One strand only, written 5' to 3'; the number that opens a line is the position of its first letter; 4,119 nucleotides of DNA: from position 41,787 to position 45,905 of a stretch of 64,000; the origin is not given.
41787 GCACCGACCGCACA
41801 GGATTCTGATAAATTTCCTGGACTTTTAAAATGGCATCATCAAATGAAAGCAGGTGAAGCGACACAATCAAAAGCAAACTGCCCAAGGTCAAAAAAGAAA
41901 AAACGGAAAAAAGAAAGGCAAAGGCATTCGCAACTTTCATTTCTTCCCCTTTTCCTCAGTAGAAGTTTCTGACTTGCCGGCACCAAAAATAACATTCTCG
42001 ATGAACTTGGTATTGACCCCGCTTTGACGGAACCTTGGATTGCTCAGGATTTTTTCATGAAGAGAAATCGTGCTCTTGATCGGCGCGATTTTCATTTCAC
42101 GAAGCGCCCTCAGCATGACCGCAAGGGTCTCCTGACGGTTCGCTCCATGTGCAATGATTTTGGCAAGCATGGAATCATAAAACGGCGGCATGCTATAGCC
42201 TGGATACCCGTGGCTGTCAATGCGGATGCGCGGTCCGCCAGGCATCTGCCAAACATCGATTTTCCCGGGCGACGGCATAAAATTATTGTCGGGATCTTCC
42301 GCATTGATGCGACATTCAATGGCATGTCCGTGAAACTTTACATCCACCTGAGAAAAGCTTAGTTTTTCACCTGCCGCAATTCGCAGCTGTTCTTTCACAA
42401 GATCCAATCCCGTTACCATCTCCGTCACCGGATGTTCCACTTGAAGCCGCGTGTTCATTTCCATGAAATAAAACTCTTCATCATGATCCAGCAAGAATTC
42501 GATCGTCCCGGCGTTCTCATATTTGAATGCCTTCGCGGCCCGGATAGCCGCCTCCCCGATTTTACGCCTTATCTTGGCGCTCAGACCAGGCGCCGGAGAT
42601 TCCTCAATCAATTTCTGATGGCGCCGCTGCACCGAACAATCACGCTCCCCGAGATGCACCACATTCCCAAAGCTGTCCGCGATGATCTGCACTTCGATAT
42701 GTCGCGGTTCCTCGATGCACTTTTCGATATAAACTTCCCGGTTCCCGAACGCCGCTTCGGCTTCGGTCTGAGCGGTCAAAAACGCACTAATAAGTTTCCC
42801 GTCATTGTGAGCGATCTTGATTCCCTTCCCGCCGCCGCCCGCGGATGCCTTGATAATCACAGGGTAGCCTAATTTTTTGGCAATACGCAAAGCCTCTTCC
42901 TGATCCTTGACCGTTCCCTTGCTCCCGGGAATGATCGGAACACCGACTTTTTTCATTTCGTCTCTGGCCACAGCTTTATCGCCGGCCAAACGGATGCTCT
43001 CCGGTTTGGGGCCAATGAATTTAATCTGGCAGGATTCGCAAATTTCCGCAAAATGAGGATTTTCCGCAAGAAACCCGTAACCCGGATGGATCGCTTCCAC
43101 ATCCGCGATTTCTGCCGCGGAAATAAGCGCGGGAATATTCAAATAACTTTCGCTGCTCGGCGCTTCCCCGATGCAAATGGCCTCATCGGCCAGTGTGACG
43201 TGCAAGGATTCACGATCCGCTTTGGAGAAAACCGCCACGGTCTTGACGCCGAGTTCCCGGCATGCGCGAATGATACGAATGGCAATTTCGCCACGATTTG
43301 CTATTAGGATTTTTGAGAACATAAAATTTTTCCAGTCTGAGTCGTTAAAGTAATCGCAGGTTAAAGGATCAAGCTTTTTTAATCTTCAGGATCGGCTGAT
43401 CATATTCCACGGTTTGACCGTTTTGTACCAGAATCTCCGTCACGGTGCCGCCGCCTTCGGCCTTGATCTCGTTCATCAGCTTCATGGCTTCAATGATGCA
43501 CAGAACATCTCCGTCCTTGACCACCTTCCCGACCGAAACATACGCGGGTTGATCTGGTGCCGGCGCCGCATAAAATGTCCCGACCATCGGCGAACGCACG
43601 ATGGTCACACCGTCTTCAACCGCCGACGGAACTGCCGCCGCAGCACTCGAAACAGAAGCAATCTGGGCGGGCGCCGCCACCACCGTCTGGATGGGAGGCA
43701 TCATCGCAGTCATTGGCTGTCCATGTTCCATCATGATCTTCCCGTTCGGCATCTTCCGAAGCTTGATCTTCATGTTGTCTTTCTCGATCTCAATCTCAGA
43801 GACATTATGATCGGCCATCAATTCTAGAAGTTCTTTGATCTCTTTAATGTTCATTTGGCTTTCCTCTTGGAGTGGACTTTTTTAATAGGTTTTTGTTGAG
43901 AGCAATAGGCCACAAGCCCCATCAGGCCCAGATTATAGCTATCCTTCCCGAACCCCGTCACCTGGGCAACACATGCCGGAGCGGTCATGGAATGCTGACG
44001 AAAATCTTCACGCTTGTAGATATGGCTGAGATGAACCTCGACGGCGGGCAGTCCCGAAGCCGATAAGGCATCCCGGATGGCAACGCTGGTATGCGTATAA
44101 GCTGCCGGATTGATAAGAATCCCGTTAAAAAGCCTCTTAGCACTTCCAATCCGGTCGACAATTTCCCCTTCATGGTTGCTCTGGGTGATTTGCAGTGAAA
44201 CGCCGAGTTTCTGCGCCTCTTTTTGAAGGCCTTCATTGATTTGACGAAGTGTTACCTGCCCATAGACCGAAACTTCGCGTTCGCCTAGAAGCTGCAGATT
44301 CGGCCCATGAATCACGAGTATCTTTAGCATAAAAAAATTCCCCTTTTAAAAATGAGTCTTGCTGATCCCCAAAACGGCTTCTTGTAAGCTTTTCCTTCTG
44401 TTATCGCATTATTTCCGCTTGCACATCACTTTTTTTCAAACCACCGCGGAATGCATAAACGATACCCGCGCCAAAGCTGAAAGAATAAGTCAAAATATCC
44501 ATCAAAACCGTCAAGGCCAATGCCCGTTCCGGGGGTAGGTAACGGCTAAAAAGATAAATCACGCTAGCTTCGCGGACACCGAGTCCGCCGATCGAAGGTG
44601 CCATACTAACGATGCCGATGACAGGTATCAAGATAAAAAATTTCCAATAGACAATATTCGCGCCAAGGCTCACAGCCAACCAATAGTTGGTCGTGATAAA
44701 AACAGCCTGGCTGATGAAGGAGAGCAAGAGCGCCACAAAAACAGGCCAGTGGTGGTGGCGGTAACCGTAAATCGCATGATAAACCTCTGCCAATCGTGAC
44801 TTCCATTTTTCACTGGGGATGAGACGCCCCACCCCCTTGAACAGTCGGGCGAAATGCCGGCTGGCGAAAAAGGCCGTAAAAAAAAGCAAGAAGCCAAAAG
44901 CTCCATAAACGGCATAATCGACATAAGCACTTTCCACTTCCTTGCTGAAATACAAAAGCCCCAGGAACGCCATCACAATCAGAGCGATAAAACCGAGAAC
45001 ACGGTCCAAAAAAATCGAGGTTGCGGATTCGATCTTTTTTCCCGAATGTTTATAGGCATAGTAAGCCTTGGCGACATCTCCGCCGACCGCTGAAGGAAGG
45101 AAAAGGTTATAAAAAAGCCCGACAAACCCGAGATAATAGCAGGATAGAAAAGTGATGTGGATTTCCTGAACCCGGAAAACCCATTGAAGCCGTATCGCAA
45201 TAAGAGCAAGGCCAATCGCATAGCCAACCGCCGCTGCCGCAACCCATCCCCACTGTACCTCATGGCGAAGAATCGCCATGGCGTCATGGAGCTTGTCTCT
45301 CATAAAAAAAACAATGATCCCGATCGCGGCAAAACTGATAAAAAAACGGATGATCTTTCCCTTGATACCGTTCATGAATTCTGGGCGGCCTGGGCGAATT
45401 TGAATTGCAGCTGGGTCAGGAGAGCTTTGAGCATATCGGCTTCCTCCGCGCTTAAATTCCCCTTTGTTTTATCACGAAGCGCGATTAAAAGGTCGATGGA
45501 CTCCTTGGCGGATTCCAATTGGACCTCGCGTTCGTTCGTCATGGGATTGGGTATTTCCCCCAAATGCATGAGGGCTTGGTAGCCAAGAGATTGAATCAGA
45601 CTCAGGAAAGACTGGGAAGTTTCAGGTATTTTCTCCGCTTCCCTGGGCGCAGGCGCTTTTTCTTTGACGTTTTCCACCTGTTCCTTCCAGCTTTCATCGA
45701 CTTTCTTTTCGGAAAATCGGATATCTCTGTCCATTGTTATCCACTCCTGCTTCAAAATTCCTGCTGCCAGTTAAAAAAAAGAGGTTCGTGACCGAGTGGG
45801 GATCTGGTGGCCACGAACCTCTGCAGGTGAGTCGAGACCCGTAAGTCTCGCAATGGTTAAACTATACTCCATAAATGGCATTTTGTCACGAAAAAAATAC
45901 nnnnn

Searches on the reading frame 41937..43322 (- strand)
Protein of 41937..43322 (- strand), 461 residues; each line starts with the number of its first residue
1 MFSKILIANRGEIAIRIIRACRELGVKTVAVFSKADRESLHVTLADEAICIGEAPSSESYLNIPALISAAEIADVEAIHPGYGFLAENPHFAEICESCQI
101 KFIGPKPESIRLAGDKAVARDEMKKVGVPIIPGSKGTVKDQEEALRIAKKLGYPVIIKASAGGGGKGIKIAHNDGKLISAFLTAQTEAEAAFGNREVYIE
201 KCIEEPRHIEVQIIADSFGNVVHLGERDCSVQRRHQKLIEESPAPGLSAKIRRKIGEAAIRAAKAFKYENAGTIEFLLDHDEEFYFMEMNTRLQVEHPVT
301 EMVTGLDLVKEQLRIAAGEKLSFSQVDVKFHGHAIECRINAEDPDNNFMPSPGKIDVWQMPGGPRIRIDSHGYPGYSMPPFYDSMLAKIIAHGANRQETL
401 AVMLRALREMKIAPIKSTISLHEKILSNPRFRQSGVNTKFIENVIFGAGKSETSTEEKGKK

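Call 56: search_protein_families(library=pfam, proteins=[window:41937-43322:-], max_evalue=0.00001)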
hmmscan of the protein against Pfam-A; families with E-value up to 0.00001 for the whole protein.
window:41937-43322:- (461 aa): 5 families
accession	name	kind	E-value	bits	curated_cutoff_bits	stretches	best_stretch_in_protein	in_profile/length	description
PF02786.22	CPSase_L_D2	-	2.6e-82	275.9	19.8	1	115-322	1-209/211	Carbamoyl-phosphate synthase L chain, ATP binding domain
PF00289.28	Biotin_carb_N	-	1.6e-46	157.7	25.5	1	1-110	1-110/110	Biotin carboxylase, N-terminal domain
PF02785.25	Biotin_carb_C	-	1.9e-38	131.3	32.4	1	336-442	1-107/108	Biotin carboxylase C-terminal domain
PF07478.18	Dala_Dala_lig_C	-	4.9e-13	49.5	24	1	139-291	23-174/204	D-ala D-ala ligase C-terminus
PF02222.28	ATP-grasp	-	2.3e-08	34.3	27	1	137-292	15-162/179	ATP-grasp domain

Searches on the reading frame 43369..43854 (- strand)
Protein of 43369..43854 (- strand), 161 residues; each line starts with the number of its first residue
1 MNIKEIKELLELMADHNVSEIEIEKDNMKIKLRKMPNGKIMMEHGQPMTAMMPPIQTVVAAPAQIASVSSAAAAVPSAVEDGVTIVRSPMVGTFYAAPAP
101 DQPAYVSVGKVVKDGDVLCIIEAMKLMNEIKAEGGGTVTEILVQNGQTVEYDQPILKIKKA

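Call 39: search_protein_families(library=pfam, proteins=[window:43369-43854:-], max_evalue=0.001)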
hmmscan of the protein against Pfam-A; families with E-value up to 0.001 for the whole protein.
window:43369-43854:- (161 aa): 2 families
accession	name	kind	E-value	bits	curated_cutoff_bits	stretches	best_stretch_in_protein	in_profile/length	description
PF00364.28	Biotin_lipoyl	-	1.9e-22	79.3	22.1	1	86-158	3-73/73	Biotin-requiring enzyme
PF13533.13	Biotin_lipoyl_2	-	2.4e-06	27.7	29.8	0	135-158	8-31/32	Biotin-lipoyl like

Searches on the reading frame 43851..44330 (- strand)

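Call 39: search_protein_families(library=pfam, proteins=[window:43851-44330:-], max_evalue=0.001)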
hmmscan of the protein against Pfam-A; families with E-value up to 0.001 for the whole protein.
window:43851-44330:- (159 aa): 1 family
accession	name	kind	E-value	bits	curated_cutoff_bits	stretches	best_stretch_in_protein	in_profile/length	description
PF01220.24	DHquinase_II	-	1.1e-55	187.6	23.3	1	3-138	1-136/138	Dehydroquinase class II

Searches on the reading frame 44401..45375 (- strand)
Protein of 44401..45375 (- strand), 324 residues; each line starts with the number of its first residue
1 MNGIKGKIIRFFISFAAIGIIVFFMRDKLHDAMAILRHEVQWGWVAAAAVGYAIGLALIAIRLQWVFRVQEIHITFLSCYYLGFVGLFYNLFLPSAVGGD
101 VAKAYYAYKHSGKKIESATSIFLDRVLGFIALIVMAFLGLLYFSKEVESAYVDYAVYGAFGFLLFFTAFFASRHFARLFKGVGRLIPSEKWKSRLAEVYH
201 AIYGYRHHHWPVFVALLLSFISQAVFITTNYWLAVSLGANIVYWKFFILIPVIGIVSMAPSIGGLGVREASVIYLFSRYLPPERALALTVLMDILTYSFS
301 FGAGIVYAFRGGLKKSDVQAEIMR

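Call 56: search_protein_families(library=pfam, proteins=[window:44401-45375:-], max_evalue=0.00001)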
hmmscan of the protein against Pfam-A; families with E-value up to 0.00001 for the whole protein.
window:44401-45375:- (324 aa): 1 family
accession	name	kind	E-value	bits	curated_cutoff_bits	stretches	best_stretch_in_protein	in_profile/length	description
PF03706.18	LPG_synthase_TM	-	1.1e-36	127.3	33.4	1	12-302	6-300/302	Lysylphosphatidylglycerol synthase TM region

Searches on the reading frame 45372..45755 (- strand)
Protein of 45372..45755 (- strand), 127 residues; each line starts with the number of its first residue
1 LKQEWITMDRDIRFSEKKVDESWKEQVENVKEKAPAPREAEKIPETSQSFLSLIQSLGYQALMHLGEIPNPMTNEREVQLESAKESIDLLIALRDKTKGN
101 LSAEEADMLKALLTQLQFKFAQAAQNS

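Call 56: search_protein_families(library=pfam, proteins=[window:45372-45755:-], max_evalue=0.00001)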
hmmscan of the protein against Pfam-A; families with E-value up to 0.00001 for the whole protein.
window:45372-45755:- (127 aa): 1 family
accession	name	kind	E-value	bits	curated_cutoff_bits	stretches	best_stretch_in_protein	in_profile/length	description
PF08899.16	DUF1844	-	2.2e-24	85.9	27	1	49-122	3-76/76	Domain of unknown function (DUF1844)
